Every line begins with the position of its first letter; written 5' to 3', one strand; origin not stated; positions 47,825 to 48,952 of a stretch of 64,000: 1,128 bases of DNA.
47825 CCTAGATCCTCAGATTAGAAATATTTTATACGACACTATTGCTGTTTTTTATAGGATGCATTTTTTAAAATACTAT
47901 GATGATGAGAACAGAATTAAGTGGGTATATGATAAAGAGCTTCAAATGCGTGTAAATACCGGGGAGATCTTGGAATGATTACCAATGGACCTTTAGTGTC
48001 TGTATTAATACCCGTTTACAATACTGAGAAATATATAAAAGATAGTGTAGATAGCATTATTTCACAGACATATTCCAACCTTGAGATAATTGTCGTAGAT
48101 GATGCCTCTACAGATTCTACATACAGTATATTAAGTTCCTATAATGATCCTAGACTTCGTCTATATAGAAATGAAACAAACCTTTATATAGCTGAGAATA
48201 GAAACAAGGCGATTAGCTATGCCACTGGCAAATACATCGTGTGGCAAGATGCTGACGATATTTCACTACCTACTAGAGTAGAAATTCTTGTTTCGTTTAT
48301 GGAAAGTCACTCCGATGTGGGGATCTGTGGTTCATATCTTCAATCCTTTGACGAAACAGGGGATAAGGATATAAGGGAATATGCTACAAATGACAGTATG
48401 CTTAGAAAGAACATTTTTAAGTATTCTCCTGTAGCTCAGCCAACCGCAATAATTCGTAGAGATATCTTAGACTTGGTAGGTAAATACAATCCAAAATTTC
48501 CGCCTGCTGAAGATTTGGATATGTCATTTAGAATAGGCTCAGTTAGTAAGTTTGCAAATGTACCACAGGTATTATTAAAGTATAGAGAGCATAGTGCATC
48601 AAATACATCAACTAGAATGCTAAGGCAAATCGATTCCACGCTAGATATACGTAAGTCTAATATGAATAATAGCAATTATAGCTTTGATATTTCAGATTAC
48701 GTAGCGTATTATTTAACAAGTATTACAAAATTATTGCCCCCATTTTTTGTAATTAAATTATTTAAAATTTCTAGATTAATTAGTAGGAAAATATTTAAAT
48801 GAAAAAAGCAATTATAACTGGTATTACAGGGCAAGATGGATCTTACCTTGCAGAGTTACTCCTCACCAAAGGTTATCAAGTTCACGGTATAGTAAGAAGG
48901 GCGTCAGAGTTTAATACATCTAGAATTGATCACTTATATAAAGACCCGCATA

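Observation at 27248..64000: ~37-kb co-directional glycan island with several GT-C-type polytopic membrane proteins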

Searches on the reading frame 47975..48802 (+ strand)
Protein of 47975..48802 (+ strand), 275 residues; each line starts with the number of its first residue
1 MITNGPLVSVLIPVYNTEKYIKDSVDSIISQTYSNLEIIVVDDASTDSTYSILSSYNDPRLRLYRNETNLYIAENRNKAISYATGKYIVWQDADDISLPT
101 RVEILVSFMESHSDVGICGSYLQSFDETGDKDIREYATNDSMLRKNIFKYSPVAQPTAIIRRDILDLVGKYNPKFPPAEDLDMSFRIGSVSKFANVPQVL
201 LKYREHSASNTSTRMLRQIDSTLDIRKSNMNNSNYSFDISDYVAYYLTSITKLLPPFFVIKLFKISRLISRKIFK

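Call 5: search_protein_families(library=pfam, proteins=[window:47975-48802:+], max_evalue=0.01)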
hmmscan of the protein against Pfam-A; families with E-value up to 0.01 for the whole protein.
window:47975-48802:+ (275 aa): 5 families
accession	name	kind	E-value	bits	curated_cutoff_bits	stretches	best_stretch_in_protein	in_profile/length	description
PF00535.33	Glycos_transf_2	-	2.4e-39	135.4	23.3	1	9-165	1-164/168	Glycosyl transferase family 2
PF10111.15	Glyco_tranf_2_2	-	5.4e-20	72.4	27.3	1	9-210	1-222/276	Glycosyltransferase like family 2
PF13641.12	Glyco_tranf_2_3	-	7.2e-13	49.5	27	1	8-187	3-194/230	Glycosyltransferase like family 2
PF13704.12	Glyco_tranf_2_4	-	0.0026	18.6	27.5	1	37-95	21-82/98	Glycosyl transferase family 2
PF03452.20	Anp1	-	0.0069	16.3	28.8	0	67-140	116-188/263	Anp1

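Call 69: search_protein_families(library=ncbifam, proteins=[window:47975-48802:+], max_evalue=0.001)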
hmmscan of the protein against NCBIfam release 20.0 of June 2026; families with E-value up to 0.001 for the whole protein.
window:47975-48802:+ (275 aa): 25 families
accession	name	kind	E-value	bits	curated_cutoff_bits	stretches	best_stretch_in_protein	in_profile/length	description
NF053739.1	GlytfEpsEBac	equivalog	1.9e-40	138.5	450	1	6-263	1-258/265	glycosyltransferase EpsE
NF047683.1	TeichurnBiosyTuaG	equivalog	2.5e-25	89.6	400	1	1-121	1-123/252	teichuronic acid biosynthesis protein TuaG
NF007482.0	PRK10073.1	equivalog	1.4e-21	76.9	423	1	4-120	4-122/334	glycosyltransferase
NF007453.0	PRK10018.1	equivalog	5.4e-17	62.4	382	1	1-110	1-112/280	colanic acid biosynthesis glycosyltransferase WcaA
TIGR03937.1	PgaC_IcaA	equivalog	7.7e-17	61.3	422.3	1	4-117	43-158/407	poly-beta-1,6-N-acetyl-D-glucosamine synthase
TIGR04017.1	WcaA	equivalog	1.9e-16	60.5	495.75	1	3-109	2-110/279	colanic acid biosynthesis glycosyltransferase WcaA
NF050050.1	ProtGlycPglI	equivalog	1.4e-15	57.5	500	1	6-109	2-108/306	GalNAc(5)-diNAcBac-PP-undecaprenol beta-1,3-glucosyltransferase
NF041394.1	GtaseAglG_Halo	equivalog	4.8e-15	55.6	440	1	8-122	3-120/304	glucosyl-dolichyl phosphate glucuronosyltransferase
NF041875.1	EPS_EpsD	equivalog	2.3e-14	53.5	370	1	8-189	1-191/325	exopolysaccharide biosynthesis glycosyltransferase EpsD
TIGR03965.1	mycofact_glyco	equivalog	4.2e-14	52.3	280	1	7-187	75-263/467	mycofactocin biosynthesis glycosyltransferase MftF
NF038302.1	EPS_HpsE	equivalog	4.5e-14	52.1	300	1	9-124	4-126/307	hormogonium polysaccharide biosynthesis glycosyltransferase HpsE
TIGR03111.1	glyc2_xrt_Gpos1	hypoth_equivalog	3.7e-13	49.1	363.95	1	4-116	47-163/439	TIGR03111 family XrtG-associated glycosyltransferase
TIGR04283.1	glyco_like_mftF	equivalog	4.5e-12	46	182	1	8-215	1-201/221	TIGR04283 family arsenosugar biosynthesis glycosyltransferase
NF038299.1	EPS_HpsN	equivalog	5e-12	45.4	425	1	6-120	1-117/317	hormogonium polysaccharide biosynthesis glycosyltransferase HpsN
TIGR04440.1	glyco_TIGR04440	domain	4e-09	36.5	70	1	8-138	2-135/215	TIGR00180 family glycosyltransferase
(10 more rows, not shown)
